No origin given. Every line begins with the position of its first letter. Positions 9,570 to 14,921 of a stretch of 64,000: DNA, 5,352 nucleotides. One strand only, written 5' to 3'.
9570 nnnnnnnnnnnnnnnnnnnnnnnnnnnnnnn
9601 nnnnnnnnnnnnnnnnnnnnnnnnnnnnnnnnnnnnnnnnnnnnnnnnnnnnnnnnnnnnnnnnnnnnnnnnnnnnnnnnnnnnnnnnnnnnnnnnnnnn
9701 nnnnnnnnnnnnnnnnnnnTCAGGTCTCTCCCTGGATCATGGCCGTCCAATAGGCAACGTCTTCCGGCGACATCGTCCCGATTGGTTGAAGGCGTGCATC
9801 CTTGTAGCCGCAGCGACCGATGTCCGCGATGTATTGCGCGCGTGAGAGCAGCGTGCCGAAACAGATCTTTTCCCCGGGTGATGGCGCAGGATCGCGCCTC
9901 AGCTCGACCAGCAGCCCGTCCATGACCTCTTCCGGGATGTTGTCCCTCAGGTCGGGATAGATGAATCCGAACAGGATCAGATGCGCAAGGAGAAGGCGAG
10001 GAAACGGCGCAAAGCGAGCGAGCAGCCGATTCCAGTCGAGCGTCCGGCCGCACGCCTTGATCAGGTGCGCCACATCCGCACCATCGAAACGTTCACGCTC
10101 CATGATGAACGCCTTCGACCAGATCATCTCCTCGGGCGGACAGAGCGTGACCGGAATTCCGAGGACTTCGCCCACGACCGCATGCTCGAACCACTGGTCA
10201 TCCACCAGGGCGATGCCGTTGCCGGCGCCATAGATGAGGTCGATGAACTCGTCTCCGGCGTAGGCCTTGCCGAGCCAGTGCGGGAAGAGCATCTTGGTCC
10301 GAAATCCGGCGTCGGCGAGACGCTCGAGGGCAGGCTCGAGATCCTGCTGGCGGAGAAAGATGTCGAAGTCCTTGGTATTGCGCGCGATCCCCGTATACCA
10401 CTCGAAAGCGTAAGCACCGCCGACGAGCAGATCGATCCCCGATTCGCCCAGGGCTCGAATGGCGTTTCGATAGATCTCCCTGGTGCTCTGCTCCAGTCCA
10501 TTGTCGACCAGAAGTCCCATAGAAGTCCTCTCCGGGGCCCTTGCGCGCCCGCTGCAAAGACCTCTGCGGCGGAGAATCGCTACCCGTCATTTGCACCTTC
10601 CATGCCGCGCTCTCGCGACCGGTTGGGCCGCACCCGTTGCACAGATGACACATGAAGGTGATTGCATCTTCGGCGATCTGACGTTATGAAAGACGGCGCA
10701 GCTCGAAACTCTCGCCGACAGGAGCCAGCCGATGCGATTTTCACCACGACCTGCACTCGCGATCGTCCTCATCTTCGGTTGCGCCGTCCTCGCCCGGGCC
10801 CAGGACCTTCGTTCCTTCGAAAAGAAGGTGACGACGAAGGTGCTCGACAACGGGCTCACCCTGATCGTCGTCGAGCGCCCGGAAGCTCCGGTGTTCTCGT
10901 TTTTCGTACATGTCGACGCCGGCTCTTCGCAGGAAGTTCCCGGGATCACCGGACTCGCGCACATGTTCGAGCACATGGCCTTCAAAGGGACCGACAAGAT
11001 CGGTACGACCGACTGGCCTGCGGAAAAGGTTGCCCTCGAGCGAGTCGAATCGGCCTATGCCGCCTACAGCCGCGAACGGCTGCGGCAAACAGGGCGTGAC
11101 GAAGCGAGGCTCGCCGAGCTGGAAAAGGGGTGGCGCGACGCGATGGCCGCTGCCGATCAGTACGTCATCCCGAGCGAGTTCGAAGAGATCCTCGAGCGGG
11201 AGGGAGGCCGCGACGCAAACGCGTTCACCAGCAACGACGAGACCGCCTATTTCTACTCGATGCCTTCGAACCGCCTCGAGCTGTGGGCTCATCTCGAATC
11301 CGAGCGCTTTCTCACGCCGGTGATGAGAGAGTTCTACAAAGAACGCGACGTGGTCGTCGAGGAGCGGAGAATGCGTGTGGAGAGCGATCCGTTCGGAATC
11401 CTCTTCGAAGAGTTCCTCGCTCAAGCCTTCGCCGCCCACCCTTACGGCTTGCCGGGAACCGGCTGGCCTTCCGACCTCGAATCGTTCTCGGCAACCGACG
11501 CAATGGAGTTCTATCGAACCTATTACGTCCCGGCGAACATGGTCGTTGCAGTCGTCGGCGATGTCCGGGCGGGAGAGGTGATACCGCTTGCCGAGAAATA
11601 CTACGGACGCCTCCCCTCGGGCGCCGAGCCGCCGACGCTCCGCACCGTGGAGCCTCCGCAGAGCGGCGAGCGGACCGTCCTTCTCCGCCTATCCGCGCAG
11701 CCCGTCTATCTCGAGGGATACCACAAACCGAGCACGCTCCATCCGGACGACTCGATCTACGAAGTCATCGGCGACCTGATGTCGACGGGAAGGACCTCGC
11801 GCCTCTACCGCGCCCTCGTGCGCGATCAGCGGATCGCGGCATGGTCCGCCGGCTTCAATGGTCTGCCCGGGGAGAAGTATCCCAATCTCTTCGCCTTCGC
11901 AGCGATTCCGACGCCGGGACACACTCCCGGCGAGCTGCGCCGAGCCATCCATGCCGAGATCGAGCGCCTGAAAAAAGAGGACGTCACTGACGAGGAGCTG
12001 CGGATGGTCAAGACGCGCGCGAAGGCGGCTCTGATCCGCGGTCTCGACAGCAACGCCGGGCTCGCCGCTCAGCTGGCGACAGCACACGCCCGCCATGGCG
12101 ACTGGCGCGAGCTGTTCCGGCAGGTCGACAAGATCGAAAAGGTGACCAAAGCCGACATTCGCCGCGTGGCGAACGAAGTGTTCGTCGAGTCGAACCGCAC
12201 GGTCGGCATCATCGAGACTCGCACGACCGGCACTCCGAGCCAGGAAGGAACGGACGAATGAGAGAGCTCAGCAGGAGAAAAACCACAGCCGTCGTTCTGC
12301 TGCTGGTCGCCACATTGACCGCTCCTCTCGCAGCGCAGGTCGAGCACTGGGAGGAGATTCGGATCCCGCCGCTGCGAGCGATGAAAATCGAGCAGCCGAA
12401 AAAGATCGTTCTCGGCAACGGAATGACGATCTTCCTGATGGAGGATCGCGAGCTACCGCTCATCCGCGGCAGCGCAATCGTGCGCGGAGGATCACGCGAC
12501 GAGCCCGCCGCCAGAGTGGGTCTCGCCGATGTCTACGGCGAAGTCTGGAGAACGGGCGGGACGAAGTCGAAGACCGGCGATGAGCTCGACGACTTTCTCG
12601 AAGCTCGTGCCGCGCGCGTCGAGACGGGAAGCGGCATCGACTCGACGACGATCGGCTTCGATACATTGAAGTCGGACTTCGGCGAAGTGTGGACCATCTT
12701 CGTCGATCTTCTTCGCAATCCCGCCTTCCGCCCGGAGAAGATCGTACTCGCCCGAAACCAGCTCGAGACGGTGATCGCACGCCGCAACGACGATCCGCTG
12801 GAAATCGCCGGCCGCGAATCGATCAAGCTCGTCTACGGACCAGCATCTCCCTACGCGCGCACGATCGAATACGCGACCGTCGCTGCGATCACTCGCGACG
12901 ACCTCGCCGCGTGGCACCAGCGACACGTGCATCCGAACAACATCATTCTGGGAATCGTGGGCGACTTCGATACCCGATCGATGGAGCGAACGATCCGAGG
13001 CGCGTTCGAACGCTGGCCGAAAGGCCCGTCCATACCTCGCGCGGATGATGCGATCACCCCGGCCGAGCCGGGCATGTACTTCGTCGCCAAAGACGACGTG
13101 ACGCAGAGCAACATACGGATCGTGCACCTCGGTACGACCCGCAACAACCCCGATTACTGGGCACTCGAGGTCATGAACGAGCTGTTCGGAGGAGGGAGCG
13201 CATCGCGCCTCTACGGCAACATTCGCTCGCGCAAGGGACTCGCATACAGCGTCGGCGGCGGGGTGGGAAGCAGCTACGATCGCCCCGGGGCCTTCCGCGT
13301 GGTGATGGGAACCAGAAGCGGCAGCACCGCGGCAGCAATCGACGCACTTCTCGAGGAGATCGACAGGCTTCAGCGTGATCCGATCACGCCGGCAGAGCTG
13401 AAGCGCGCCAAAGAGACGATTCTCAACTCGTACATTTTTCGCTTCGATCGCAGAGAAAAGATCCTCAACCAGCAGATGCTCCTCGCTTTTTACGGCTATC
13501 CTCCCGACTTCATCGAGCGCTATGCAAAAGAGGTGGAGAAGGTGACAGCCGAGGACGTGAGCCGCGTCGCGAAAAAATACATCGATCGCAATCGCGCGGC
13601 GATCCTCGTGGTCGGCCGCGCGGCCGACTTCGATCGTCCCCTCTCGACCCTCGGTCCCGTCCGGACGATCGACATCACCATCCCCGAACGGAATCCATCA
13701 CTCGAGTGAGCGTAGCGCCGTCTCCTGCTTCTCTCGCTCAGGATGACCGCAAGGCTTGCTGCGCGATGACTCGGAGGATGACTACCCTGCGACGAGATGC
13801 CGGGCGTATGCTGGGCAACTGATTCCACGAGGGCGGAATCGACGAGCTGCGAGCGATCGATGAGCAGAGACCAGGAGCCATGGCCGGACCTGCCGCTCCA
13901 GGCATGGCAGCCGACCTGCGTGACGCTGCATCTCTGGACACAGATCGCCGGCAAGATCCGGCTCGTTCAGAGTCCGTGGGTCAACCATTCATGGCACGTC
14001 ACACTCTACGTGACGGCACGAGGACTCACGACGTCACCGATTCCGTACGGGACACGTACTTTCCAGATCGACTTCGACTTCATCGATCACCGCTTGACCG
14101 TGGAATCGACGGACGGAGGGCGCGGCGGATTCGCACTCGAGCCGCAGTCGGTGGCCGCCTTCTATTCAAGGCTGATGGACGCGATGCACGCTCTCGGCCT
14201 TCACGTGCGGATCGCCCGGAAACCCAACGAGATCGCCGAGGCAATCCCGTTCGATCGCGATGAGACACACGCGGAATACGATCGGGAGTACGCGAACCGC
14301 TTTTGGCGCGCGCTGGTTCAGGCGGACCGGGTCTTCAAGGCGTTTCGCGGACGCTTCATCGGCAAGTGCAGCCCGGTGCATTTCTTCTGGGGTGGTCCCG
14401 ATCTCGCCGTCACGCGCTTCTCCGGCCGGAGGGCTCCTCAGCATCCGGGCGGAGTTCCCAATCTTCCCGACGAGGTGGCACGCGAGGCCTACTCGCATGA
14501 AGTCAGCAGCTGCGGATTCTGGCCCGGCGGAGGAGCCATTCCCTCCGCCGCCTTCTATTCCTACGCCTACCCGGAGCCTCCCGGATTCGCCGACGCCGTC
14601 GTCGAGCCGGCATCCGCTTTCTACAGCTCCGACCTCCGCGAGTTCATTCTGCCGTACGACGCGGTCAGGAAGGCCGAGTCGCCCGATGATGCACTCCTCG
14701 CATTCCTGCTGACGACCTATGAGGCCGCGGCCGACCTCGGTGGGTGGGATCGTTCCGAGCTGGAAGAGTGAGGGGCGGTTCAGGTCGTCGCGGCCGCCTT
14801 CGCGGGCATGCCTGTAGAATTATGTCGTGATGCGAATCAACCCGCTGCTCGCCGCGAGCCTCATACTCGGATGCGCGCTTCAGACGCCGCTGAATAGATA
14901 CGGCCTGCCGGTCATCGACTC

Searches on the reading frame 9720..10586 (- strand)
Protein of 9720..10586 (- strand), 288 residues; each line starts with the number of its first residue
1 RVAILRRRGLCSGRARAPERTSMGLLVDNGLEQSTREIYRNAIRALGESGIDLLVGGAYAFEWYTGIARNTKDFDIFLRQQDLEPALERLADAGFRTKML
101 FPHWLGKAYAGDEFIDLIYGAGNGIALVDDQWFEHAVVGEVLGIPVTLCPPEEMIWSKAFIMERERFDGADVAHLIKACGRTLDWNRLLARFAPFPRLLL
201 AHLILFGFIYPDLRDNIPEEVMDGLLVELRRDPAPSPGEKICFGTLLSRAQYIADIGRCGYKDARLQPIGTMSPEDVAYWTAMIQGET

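Call 78: search_protein_families(library=pfam, proteins=[window:9720-10586:-], max_evalue=0.0001)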
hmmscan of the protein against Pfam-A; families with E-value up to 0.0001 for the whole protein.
window:9720-10586:- (288 aa): 1 family
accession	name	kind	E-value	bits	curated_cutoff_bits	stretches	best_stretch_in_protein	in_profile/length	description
PF14907.12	NTP_transf_5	-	8.3e-06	26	31.2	1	39-193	60-229/249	Uncharacterised nucleotidyltransferase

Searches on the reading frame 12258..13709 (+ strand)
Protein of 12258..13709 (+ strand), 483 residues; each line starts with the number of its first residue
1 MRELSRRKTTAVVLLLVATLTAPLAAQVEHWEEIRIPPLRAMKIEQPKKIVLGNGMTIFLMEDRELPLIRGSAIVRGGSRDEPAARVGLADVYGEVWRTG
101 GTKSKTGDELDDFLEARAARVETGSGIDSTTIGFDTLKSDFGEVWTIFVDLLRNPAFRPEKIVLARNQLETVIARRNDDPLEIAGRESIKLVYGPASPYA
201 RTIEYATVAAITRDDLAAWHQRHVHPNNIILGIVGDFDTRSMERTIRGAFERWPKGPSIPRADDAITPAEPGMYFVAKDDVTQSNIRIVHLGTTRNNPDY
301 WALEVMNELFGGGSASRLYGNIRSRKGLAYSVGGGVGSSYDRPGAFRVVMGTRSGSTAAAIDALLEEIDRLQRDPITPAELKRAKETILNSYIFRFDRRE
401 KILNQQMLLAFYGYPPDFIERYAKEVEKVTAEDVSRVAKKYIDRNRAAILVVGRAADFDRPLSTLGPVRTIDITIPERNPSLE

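Call 78: search_protein_families(library=pfam, proteins=[window:12258-13709:+], max_evalue=0.0001)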
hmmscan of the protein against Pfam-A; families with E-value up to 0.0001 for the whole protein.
window:12258-13709:+ (483 aa): 2 families
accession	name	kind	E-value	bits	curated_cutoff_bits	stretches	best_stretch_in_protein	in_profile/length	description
PF05193.26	Peptidase_M16_C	-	9.7e-41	140.1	23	1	211-387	2-180/181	Peptidase M16 inactive domain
PF00675.25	Peptidase_M16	-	2.3e-05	24.7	22.3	1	75-177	19-120/149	Insulinase (Peptidase family M16)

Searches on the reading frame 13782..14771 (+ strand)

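Call 29: search_protein_families(library=pfam, proteins=[window:13782-14771:+], max_evalue=0.0001)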
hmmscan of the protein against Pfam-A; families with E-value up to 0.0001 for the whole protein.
window:13782-14771:+ (329 aa): 1 family
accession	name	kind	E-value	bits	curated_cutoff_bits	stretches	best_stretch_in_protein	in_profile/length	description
PF19459.4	DUF5996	-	5.6e-144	479.2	25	1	34-328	1-295/296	Family of unknown function (DUF5996)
